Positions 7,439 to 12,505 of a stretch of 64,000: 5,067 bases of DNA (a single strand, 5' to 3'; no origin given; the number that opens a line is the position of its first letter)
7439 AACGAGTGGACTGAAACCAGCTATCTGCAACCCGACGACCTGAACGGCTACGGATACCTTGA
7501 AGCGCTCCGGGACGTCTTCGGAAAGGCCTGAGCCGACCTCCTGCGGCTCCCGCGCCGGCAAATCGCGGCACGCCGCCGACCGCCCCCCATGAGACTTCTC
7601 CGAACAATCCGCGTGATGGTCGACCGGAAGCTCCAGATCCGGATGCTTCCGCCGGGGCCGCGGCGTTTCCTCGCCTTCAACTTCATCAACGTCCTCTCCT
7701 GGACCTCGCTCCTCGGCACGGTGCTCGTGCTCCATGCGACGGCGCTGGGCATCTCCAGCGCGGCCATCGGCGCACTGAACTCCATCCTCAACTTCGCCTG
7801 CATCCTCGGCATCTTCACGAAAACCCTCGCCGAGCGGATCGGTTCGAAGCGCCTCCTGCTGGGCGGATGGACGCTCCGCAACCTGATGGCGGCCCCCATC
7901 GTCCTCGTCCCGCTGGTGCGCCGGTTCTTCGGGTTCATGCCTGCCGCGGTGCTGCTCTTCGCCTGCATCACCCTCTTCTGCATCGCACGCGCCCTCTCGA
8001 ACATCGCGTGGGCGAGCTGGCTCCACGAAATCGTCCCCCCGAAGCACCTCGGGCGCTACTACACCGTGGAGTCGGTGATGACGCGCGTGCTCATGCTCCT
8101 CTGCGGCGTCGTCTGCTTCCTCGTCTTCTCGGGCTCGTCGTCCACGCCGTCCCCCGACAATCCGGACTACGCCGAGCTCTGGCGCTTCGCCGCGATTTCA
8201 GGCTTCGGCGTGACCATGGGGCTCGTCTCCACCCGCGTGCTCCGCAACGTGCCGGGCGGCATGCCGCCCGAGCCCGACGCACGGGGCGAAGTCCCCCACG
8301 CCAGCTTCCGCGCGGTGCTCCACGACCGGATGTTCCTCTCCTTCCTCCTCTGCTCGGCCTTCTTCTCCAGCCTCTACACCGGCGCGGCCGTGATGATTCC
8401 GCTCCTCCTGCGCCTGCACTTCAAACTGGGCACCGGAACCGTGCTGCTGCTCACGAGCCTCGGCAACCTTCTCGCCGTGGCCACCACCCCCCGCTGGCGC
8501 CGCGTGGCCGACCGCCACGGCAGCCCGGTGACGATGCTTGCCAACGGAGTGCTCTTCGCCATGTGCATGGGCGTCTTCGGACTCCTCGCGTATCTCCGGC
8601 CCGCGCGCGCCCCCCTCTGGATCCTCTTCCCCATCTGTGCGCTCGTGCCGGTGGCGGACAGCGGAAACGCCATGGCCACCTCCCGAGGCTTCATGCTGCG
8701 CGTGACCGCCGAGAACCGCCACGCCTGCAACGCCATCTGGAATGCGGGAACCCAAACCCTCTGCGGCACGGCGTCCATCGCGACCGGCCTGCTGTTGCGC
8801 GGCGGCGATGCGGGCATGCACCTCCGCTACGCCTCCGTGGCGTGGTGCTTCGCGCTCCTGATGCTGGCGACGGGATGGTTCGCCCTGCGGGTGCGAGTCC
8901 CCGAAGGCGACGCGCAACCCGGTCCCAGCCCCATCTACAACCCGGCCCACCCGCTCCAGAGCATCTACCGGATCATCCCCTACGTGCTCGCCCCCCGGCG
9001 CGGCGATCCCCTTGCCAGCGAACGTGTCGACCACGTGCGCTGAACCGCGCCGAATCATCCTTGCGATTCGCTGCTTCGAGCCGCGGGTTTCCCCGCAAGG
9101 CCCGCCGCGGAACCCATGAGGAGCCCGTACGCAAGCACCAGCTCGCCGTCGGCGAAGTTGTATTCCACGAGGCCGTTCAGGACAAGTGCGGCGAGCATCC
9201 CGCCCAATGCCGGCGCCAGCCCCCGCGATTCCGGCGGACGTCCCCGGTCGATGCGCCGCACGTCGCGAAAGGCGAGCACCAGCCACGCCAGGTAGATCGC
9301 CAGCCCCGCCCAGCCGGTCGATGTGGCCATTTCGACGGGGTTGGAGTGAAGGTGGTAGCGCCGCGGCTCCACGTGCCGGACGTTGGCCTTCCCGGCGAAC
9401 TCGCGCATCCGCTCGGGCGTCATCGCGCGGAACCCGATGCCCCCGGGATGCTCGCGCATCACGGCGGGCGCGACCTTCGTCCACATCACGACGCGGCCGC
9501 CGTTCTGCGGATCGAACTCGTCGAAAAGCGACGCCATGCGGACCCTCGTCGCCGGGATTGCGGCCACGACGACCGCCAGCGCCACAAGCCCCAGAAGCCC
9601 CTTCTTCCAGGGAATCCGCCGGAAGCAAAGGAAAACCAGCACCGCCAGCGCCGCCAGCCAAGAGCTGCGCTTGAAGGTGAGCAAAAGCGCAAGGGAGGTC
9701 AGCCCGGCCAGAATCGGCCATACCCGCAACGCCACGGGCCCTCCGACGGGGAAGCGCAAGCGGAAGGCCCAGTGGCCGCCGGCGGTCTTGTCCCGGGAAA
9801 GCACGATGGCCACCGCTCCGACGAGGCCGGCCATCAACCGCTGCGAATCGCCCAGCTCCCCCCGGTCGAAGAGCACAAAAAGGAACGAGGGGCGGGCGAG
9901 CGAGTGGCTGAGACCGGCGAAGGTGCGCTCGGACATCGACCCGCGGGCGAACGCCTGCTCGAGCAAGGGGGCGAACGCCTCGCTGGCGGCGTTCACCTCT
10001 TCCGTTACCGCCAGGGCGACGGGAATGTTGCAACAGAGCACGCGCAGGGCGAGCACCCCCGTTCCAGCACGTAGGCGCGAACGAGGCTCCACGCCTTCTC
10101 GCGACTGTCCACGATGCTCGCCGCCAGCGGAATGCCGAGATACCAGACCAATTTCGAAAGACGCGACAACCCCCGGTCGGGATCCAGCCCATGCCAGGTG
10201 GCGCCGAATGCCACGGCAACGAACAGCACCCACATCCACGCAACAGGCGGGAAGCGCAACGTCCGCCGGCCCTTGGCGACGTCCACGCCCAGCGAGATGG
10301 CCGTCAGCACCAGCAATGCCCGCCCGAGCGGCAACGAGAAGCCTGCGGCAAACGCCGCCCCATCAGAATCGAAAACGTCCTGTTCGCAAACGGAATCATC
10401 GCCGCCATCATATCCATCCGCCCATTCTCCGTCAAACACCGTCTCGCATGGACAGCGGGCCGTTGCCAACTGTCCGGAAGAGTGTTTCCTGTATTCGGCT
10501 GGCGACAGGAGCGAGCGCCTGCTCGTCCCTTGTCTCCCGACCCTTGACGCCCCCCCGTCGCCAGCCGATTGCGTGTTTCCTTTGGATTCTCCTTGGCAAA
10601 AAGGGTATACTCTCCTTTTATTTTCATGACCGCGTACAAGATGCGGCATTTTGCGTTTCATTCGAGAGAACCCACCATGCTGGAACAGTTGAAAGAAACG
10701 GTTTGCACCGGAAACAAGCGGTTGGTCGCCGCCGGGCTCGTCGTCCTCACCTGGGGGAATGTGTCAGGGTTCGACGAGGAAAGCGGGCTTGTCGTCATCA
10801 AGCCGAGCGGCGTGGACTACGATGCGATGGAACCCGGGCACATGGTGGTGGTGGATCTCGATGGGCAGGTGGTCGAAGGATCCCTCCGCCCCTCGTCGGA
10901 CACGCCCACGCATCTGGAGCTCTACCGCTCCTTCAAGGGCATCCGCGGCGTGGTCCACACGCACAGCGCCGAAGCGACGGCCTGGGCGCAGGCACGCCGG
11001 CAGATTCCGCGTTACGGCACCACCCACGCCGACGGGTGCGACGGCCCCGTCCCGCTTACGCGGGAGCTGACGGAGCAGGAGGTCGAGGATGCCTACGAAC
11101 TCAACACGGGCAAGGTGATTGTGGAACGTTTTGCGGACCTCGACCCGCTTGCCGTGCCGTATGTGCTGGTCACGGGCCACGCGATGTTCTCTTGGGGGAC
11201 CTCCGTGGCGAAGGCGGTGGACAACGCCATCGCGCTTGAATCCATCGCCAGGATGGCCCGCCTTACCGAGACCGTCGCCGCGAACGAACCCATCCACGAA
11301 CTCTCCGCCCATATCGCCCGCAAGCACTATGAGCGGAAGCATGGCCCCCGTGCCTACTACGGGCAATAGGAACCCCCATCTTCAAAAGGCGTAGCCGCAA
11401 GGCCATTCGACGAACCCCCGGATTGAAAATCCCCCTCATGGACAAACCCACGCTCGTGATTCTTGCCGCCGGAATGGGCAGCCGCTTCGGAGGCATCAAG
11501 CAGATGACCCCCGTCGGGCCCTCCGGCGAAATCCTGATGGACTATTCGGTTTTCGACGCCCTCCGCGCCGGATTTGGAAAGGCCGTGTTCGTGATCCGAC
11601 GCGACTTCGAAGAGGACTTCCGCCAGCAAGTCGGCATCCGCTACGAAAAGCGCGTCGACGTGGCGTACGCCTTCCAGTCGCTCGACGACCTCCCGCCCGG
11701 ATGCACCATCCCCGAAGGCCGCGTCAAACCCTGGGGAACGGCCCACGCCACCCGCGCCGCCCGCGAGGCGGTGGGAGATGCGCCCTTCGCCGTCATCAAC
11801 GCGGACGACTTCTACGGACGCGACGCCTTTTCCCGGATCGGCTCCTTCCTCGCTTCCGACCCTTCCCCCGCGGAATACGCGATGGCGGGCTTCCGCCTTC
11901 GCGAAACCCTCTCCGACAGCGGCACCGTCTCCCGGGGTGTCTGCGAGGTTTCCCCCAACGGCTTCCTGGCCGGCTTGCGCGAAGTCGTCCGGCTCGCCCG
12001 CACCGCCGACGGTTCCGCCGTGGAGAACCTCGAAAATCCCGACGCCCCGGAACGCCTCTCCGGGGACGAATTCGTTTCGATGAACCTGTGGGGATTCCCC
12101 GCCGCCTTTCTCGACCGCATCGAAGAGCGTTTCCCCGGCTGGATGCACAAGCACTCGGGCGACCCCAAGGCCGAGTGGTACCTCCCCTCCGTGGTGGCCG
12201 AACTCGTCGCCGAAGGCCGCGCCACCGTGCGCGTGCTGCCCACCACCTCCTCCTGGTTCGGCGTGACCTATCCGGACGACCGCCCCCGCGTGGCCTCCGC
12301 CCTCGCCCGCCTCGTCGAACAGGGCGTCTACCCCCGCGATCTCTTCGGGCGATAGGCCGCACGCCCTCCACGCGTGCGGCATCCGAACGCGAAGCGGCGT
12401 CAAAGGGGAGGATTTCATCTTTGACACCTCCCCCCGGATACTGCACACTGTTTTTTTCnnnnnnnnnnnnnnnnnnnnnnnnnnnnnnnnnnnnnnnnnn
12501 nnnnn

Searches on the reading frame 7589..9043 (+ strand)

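Call 43: search_protein_families(library=pfam, proteins=[window:7589-9043:+], max_evalue=0.001)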
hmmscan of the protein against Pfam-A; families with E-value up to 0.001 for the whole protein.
window:7589-9043:+ (484 aa): 1 family
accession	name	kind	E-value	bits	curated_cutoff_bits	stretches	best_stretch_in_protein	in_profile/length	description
PF07690.21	MFS_1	-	2.8e-16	59.8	33.4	1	31-352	5-303/347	Major Facilitator Superfamily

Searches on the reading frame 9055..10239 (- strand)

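Call 43: search_protein_families(library=pfam, proteins=[window:9055-10239:-], max_evalue=0.001)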
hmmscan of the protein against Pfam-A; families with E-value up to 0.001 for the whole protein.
window:9055-10239:- (394 aa): 1 family
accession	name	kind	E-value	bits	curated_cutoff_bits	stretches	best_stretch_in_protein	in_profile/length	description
PF04932.20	Wzy_C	-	1.3e-19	70.9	31.7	1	178-317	3-149/149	O-Antigen ligase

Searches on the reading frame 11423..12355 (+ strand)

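Call 43: search_protein_families(library=pfam, proteins=[window:11423-12355:+], max_evalue=0.001)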
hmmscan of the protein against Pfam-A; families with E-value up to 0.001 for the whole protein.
window:11423-12355:+ (310 aa): 2 families
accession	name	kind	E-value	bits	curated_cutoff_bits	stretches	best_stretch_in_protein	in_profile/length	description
PF00483.29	NTP_transferase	-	1.3e-07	31.9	21.2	1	12-139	3-120/245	Nucleotidyl transferase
PF12804.13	NTP_transf_3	-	2.8e-06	28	27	1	12-66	2-54/160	MobA-like NTP transferase domain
